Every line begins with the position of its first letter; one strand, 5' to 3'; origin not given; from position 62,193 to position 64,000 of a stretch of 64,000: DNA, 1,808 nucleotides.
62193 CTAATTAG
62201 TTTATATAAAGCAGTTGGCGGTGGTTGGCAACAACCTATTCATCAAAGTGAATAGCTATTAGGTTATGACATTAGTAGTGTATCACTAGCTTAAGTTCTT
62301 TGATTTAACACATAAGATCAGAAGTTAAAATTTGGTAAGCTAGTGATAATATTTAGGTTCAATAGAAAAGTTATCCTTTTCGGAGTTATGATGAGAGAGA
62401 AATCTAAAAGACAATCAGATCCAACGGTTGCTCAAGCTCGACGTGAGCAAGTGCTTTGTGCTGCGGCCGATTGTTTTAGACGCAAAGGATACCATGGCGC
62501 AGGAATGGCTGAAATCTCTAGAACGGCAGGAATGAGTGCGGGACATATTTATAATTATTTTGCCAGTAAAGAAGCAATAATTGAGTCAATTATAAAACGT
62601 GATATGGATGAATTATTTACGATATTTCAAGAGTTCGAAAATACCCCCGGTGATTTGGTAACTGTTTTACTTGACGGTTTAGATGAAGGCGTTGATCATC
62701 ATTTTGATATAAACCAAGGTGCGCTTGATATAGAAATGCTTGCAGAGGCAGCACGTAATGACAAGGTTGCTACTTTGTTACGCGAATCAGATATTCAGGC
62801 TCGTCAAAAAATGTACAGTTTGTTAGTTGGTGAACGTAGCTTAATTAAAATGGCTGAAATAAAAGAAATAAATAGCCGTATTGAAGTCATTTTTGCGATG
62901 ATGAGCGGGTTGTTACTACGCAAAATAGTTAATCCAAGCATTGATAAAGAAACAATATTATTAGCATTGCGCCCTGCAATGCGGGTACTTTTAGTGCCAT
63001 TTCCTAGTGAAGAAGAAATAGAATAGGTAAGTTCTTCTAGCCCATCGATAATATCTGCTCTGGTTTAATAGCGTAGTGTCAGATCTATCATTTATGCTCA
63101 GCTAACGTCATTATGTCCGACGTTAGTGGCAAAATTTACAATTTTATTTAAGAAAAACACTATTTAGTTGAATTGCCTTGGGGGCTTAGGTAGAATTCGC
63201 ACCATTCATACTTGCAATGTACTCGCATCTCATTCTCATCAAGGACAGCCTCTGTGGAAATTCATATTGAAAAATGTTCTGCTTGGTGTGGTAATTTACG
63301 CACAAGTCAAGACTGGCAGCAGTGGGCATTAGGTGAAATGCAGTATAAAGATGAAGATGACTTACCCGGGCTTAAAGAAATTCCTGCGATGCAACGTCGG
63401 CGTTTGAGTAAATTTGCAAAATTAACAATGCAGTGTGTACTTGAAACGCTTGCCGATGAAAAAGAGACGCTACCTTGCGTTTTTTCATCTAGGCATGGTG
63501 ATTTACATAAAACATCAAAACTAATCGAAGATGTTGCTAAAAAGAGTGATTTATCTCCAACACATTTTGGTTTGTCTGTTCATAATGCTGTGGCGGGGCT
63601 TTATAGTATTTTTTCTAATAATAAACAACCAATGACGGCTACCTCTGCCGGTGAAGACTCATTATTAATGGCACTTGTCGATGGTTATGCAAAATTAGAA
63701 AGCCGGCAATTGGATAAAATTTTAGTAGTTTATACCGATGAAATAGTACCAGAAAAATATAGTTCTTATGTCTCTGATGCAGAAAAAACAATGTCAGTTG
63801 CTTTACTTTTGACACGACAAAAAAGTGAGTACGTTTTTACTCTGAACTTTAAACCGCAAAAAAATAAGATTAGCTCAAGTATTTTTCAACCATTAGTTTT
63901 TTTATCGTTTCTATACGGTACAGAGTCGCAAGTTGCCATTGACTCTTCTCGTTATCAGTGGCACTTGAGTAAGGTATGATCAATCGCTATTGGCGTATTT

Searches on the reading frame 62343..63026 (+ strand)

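Call 5: search_protein_families(library=ncbifam, proteins=[window:62343-63026:+], max_evalue=0.01)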
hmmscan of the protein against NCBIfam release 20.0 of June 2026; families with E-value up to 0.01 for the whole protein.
window:62343-63026:+ (227 aa): 20 families
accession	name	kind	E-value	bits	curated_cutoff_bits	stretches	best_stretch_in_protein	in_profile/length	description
NF041196.1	ScbR_bind_reg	equivalog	1.5e-13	51.4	150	1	31-102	5-76/191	ScbR family autoregulator-binding transcription factor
TIGR03384.1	betaine_BetI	equivalog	2.1e-13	50.4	201.3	1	29-197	5-168/189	choline-binding transcriptional repressor BetI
NF053731.1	TransRegFasRMycb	equivalog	1e-12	48.3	330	1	30-96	9-75/199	HTH-type transcriptional activator FasR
NF001978.0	PRK00767.1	equivalog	2.8e-11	43.6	118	1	30-198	7-171/197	transcriptional regulator BetI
NF053878.1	FATransRegFadRBac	equivalog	2.5e-10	40.5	200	1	34-98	5-69/190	fatty acid metabolism transcriptional regulator FadR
NF050111.1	TransRegSACE7040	equivalog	8.2e-10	38.9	250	1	33-105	2-74/186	SACE_7040 family transcriptional regulator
NF051852.1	efflux_TF_MtrR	exception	4.2e-09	36.5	280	1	30-100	8-79/205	multidrug efflux system transcriptional repressor MtrR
NF037937.1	septum_RefZ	equivalog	1.9e-08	34.5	180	1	34-97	1-64/195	forespore capture DNA-binding protein RefZ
NF011584.0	PRK15008.1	equivalog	3.8e-08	33.4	230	1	28-100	14-86/212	HTH-type transcriptional regulator RutR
TIGR03613.1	RutR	equivalog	6.9e-08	32.6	368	1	30-99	6-75/202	pyrimidine utilization regulatory protein R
NF051457.1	acryl_TF_AcuR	equivalog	3.2e-06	26.6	247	1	28-87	13-72/204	acrylate utilization transcriptional regulator AcuR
NF058643.1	TranRegCurRPseudo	equivalog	3.3e-06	26.9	300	1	34-85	9-60/193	TetR family transcriptional repressor CurR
NF007949.0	PRK10668.1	equivalog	6.2e-06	25.8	271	1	30-99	9-78/216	multidrug efflux transporter transcriptional repressor AcrR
TIGR03968.1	mycofact_TetR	equivalog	1.3e-05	24.8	224.9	1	32-100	9-77/190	mycofactocin system transcriptional regulator MftR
NF040929.1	quorum_TF_HapR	equivalog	2.8e-05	23.9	350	1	22-85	5-68/200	LuxR/HapR/OpaR family quorum-sensing transcriptional regulator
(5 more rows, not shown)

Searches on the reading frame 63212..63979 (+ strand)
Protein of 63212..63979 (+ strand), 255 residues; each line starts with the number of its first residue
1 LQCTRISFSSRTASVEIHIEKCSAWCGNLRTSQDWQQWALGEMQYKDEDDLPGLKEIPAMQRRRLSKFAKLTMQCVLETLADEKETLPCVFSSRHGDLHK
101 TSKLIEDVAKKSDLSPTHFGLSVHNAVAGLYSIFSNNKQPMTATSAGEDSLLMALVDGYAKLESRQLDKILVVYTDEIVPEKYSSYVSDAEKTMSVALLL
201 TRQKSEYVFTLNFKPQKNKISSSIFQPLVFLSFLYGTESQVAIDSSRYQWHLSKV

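Call 4: search_protein_families(library=pfam, proteins=[window:63212-63979:+], max_evalue=0.01)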
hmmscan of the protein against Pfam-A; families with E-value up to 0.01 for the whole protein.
window:63212-63979:+ (255 aa): 1 family
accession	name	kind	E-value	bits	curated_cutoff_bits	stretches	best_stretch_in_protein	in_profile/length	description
PF13723.12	Ketoacyl-synt_2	-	3.5e-57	194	25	1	35-251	1-221/223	Beta-ketoacyl synthase, N-terminal domain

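Call 5: search_protein_families(library=ncbifam, proteins=[window:63212-63979:+], max_evalue=0.01)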
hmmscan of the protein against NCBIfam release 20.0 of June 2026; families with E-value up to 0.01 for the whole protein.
window:63212-63979:+ (255 aa): 0 families
